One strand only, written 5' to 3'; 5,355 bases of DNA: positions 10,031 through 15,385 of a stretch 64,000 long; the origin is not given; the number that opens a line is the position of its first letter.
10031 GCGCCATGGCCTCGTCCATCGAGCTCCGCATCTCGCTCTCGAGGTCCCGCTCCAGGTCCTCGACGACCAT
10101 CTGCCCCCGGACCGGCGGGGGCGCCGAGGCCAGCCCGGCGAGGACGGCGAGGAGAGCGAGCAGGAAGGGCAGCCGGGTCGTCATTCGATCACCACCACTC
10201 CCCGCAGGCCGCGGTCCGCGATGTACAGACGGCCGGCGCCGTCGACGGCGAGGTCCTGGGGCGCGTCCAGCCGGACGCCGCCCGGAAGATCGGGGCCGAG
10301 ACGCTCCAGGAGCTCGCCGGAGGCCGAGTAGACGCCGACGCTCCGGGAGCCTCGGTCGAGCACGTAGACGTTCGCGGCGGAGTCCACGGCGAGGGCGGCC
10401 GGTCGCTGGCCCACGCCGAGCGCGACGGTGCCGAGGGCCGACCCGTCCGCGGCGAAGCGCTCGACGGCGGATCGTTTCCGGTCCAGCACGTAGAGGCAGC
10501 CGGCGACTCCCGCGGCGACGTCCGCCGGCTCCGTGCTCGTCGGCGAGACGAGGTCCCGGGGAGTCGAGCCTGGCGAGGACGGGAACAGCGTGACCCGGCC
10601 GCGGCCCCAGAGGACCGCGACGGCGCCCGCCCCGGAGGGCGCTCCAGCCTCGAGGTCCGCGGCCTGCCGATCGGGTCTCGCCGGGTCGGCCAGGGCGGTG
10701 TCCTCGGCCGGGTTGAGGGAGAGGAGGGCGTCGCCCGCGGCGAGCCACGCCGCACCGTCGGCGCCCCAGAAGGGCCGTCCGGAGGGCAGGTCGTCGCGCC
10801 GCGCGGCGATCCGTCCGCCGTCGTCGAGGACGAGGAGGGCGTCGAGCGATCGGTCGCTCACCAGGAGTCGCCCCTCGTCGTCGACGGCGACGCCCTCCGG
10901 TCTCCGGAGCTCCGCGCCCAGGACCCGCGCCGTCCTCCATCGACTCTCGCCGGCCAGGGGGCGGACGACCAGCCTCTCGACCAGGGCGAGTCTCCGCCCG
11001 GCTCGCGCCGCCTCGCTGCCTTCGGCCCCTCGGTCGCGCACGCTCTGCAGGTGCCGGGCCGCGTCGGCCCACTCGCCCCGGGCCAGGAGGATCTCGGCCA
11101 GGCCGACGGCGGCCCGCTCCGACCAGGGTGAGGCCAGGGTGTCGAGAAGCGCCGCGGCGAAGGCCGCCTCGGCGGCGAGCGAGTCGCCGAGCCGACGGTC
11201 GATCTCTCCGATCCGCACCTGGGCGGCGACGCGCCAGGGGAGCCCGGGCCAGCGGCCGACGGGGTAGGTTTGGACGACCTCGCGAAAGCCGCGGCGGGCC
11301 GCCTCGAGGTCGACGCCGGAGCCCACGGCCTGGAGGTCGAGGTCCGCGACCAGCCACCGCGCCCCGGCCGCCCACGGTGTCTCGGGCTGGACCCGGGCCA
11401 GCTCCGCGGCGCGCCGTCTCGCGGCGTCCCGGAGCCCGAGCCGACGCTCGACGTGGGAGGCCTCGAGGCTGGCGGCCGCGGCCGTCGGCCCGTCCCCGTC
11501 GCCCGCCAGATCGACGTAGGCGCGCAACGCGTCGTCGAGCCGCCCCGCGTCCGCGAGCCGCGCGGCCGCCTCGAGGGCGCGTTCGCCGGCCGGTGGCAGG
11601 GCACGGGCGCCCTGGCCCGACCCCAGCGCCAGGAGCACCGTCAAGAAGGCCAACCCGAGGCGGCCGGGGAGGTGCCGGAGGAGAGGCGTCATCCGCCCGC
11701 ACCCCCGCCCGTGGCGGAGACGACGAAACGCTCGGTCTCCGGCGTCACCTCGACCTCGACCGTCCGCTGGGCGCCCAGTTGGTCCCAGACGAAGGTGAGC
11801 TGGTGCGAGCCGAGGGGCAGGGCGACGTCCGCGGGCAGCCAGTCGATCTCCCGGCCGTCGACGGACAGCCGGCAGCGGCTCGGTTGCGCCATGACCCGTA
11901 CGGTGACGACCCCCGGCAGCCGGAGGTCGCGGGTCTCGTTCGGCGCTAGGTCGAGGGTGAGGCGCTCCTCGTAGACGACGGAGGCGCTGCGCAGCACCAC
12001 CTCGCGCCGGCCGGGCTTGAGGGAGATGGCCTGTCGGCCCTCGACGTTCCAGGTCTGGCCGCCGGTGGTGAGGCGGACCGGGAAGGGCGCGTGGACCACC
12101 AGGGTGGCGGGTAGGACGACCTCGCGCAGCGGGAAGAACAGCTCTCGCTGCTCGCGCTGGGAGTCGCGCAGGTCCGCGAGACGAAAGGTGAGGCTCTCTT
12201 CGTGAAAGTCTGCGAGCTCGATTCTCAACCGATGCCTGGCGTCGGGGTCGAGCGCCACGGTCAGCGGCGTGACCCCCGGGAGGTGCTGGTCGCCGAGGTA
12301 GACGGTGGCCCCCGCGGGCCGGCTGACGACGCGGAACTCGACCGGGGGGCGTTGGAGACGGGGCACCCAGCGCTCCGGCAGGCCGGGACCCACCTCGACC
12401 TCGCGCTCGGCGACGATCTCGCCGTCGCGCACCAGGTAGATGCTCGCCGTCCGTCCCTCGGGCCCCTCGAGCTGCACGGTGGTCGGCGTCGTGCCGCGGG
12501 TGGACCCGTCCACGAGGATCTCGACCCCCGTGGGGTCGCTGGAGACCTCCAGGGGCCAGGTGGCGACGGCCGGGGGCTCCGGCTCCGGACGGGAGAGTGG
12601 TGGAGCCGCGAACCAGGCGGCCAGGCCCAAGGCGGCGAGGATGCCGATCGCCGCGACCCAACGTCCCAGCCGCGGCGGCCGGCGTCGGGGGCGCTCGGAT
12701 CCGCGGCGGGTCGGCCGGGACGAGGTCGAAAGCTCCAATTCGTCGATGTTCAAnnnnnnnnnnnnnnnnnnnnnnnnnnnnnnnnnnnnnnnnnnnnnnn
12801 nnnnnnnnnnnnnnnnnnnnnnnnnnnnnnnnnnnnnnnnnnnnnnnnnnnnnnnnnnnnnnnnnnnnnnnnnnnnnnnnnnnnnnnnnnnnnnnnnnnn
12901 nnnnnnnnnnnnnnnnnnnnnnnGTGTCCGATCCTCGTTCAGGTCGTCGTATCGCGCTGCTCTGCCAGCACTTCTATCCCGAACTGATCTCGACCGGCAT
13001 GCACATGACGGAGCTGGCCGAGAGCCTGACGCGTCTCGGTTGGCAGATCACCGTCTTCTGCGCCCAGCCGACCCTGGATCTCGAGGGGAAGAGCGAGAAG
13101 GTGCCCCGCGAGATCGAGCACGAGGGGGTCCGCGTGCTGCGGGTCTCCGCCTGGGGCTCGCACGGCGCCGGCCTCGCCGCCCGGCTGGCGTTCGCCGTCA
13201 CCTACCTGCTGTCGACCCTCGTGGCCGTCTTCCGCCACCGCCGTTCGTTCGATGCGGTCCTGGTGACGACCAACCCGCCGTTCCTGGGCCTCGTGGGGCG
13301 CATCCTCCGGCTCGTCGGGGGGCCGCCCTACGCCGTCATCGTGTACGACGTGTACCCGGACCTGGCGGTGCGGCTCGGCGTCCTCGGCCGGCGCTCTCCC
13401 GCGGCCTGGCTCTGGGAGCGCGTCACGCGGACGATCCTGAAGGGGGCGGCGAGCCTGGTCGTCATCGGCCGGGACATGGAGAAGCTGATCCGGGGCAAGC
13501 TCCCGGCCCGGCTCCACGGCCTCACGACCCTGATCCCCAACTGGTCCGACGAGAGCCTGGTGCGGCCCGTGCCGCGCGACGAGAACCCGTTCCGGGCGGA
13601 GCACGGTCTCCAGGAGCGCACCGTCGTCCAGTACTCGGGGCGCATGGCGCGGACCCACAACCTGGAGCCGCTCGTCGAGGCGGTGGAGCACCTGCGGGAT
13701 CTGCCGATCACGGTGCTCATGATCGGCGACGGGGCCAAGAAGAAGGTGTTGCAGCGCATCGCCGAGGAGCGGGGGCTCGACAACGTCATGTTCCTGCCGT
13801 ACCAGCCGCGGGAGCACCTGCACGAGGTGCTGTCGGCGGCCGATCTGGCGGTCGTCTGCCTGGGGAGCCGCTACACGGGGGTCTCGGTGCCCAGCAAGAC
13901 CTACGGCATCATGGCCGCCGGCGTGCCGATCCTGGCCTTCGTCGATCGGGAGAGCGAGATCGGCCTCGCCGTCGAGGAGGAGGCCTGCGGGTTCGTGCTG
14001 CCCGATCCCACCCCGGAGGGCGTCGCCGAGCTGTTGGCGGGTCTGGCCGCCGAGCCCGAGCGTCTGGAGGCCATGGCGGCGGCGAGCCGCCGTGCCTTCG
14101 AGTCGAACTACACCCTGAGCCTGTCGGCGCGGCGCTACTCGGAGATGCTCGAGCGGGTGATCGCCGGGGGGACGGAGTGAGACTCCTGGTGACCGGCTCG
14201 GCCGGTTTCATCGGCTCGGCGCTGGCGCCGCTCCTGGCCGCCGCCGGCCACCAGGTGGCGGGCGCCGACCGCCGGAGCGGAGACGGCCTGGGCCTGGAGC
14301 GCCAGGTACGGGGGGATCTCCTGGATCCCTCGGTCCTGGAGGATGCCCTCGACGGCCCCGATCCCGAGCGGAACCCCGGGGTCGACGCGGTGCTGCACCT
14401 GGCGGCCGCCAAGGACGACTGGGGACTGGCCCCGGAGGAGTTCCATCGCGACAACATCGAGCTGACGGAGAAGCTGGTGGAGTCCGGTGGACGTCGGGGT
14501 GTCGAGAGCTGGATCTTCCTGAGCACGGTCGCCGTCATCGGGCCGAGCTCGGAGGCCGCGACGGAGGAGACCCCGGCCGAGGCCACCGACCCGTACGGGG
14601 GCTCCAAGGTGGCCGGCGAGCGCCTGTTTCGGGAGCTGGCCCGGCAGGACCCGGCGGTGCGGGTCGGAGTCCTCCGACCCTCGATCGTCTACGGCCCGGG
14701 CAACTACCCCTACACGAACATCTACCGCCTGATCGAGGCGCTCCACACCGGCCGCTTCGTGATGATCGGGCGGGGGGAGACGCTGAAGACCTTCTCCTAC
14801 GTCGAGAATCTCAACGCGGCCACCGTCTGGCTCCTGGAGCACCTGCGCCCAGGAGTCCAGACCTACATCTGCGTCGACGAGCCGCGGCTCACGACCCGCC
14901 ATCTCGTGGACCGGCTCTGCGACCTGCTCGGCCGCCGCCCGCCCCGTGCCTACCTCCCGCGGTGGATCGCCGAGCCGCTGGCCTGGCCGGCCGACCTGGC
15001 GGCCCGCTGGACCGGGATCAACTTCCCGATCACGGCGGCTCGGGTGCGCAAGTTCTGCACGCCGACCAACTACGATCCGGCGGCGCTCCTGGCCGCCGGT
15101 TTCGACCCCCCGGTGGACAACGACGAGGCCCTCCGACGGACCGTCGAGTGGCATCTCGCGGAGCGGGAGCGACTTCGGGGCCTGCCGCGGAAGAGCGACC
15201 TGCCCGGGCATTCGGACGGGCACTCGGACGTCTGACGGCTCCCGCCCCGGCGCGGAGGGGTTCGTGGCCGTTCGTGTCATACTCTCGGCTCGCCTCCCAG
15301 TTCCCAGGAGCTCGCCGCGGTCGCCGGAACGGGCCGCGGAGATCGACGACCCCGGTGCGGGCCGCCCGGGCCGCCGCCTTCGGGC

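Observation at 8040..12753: Translationally coupled three-gene envelope operon: PEGA membrane protein, TPR/NHL beta-propeller, PEGA+PDZ secreted protein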

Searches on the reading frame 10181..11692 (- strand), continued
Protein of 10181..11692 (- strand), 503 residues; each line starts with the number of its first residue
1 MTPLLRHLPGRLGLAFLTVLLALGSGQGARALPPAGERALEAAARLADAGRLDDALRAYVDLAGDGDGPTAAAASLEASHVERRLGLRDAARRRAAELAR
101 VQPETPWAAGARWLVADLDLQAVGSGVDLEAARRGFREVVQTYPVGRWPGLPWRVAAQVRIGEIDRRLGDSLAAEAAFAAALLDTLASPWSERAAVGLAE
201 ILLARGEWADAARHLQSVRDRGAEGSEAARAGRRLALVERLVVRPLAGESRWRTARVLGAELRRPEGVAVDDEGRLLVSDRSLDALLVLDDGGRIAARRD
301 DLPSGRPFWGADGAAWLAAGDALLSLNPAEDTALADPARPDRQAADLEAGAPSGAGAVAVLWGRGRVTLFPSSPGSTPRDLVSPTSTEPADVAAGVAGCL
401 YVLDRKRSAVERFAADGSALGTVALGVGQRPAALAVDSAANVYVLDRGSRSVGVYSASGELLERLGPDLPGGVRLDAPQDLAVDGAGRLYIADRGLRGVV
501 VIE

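Call 78: find_encoding_contigs(protein=P0008, flank=10000, max_places=3)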
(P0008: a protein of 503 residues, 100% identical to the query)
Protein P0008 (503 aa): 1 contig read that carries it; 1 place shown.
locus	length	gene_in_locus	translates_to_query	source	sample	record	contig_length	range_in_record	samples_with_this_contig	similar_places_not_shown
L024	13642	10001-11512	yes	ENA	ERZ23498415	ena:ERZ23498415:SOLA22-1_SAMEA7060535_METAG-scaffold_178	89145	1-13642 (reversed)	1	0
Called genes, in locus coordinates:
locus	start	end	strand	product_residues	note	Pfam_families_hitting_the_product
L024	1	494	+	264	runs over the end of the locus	PF01965:DJ-1_PfpI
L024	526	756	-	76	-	-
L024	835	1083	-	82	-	PF02627:CMD (weak)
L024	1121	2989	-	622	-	PF00512:HisKA (weak), PF02518:HATPase_c, PF00072:Response_reg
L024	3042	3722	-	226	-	PF00072:Response_reg, PF00486:Trans_reg_C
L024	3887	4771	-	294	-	PF00657:Lipase_GDSL, PF13472:Lipase_GDSL_2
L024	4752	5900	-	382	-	PF13462:Thioredoxin_4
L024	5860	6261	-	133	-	-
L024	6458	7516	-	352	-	PF01073:3Beta_HSD, PF01370:Epimerase, PF04321:RmlD_sub_bind, PF07993:NAD_binding_4 (faint), PF16363:GDP_Man_Dehyd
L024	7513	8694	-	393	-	PF13439:Glyco_transf_4, PF13579:Glyco_trans_4_4, PF00534:Glycos_transf_1, PF13692:Glyco_trans_1_4, PF13524:Glyco_trans_1_2 (weak)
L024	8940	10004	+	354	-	PF08308:PEGA (faint)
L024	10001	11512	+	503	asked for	PF01436:NHL (faint)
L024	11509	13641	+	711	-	?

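Call 82: search_protein_families(library=pfam, proteins=[L006:6061-8004:+, L007:7378-8016:+], max_evalue=0.001)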
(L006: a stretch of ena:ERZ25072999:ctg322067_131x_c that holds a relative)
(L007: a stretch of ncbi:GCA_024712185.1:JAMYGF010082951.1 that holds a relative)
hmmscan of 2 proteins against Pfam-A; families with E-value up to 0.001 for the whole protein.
L006:6061-8004:+ (647 aa): 5 families
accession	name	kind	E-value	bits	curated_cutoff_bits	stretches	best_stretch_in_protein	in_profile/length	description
PF00069.31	Pkinase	-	7.6e-55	186.6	31.7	1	13-238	1-220/263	Protein kinase domain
PF07714.23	PK_Tyr_Ser-Thr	-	2.6e-36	125.7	23.1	1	15-261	3-248/258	Protein tyrosine and serine/threonine kinase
PF08308.17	PEGA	-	1.3e-21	76.7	20.8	2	442-496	5-58/71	PEGA domain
PF03109.22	ABC1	-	8.4e-08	32.1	22.9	1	60-163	118-215/244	ABC1 atypical kinase-like domain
PF01636.29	APH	-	0.00051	20.3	23.2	0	110-160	139-195/239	Phosphotransferase enzyme family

L007:7378-8016:+ (212 aa): 3 families
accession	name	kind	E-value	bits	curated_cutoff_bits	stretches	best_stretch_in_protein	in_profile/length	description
PF13672.11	PP2C_2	-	2e-12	47.5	24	1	1-163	28-174/209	Protein phosphatase 2C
PF00481.26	PP2C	-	1.4e-11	45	20.3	1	2-107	39-142/255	Protein phosphatase 2C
PF07228.17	SpoIIE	-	2.6e-05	24.7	25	1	115-188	85-156/192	Stage II sporulation protein E (SpoIIE)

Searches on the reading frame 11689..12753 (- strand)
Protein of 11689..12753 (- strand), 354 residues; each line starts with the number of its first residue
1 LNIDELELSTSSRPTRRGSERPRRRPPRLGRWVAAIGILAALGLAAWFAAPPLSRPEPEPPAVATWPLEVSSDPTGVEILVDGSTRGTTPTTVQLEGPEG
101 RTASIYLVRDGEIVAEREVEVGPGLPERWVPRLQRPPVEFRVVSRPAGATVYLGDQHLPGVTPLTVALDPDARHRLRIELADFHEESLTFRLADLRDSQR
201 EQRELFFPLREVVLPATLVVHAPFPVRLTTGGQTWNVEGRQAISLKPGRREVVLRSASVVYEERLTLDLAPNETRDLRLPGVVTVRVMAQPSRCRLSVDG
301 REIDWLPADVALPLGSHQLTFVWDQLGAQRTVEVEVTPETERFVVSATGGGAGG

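Call 4: search_protein_families(library=pfam, proteins=[window:11689-12753:-], max_evalue=1)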
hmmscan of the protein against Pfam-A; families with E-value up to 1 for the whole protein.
window:11689-12753:- (354 aa): 1 family
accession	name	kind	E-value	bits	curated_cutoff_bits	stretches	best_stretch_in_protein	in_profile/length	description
PF08308.17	PEGA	-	4.9e-14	52.4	20.8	2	140-183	4-46/71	PEGA domain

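Call 5: search_protein_families(library=ncbifam, proteins=[window:11689-12753:-], max_evalue=1)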
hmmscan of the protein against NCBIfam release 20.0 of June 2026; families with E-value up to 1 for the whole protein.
window:11689-12753:- (354 aa): 0 families

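Call 52: search_protein_representatives(protein=window:11689-12753:-)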
Query: 354 residues. Proteins with E-value up to 0.001 (for the whole library): 2232; up to 1e-10: 313; up to 1e-30: 38. The best 150 are listed.
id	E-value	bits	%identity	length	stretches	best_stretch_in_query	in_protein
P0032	4.1e-143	493.0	72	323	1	34-354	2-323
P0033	1.5e-64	234.6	42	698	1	66-348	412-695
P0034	3.9e-62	226.6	26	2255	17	65-184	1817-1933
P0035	3.5e-54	200.5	32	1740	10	64-185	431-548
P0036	5.7e-52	193.2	38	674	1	34-343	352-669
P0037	8.5e-50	186.1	36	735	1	19-347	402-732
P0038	9.0e-49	182.7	35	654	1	31-345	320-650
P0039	6.4e-48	179.9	38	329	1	67-340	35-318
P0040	4.1e-43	164.1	30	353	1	5-344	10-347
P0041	3.6e-42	161.0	34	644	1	16-343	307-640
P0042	3.6e-42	161.0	36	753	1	31-347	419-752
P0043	1.4e-41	159.1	35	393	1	10-325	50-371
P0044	1.5e-41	159.0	41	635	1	22-328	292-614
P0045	7.3e-41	156.7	33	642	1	16-341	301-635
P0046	1.3e-39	152.5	34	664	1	63-348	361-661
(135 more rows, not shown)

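Call 77: search_protein_families(library=padloc, proteins=[window:11689-12753:-], max_evalue=0.01)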
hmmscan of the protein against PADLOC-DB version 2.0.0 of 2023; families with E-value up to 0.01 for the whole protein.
window:11689-12753:- (354 aa): 0 families

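Call 80: search_solved_structures(query=window:11689-12753:-, max_evalue=1)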
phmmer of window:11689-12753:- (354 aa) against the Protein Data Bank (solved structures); distinct sequences matched with E-value up to 1: 0.

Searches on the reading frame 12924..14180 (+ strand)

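Call 8: search_protein_families(library=pfam, proteins=[window:12924-14180:+], max_evalue=0.001)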
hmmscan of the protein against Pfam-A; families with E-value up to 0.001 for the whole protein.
window:12924-14180:+ (418 aa): 5 families
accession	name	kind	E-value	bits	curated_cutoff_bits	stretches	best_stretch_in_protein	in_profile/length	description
PF00534.26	Glycos_transf_1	-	2.3e-19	70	26.4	1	223-389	5-170/172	Glycosyl transferases group 1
PF13579.12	Glyco_trans_4_4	-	1.6e-17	64.7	29.7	1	26-194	5-146/158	Glycosyl transferase 4-like domain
PF13692.12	Glyco_trans_1_4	-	1.1e-14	55.3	27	1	234-374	3-139/142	Glycosyl transferases group 1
PF13439.12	Glyco_transf_4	-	7.6e-08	33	28.5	1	25-206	5-164/170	Glycosyltransferase Family 4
PF13524.12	Glyco_trans_1_2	-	7.6e-06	26.4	25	1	254-399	6-136/144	Glycosyl transferase-like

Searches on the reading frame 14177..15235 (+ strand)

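Call 8: search_protein_families(library=pfam, proteins=[window:14177-15235:+], max_evalue=0.001)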
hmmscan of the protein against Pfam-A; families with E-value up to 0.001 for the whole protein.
window:14177-15235:+ (352 aa): 7 families
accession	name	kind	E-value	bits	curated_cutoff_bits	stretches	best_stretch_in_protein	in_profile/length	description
PF01370.27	Epimerase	-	7.7e-39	134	20.9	1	4-227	2-232/240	NAD dependent epimerase/dehydratase family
PF01073.25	3Beta_HSD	-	2.8e-18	66.4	22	1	4-225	1-234/280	3-beta hydroxysteroid dehydrogenase/isomerase family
PF16363.11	GDP_Man_Dehyd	-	1.5e-15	58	27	1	4-241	1-256/332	GDP-mannose 4,6 dehydratase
PF04321.23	RmlD_sub_bind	-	5.3e-10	39.3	27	1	1-174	1-154/287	RmlD substrate binding domain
PF07993.18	NAD_binding_4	-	1e-06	28.5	20.1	1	69-205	89-238/258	Male sterility protein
PF13460.12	NAD_binding_10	-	0.00027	21.3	27.2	1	7-153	1-133/184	NAD(P)H-binding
PF00106.31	adh_short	-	0.00064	19.7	26.6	0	4-37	4-37/195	short chain dehydrogenase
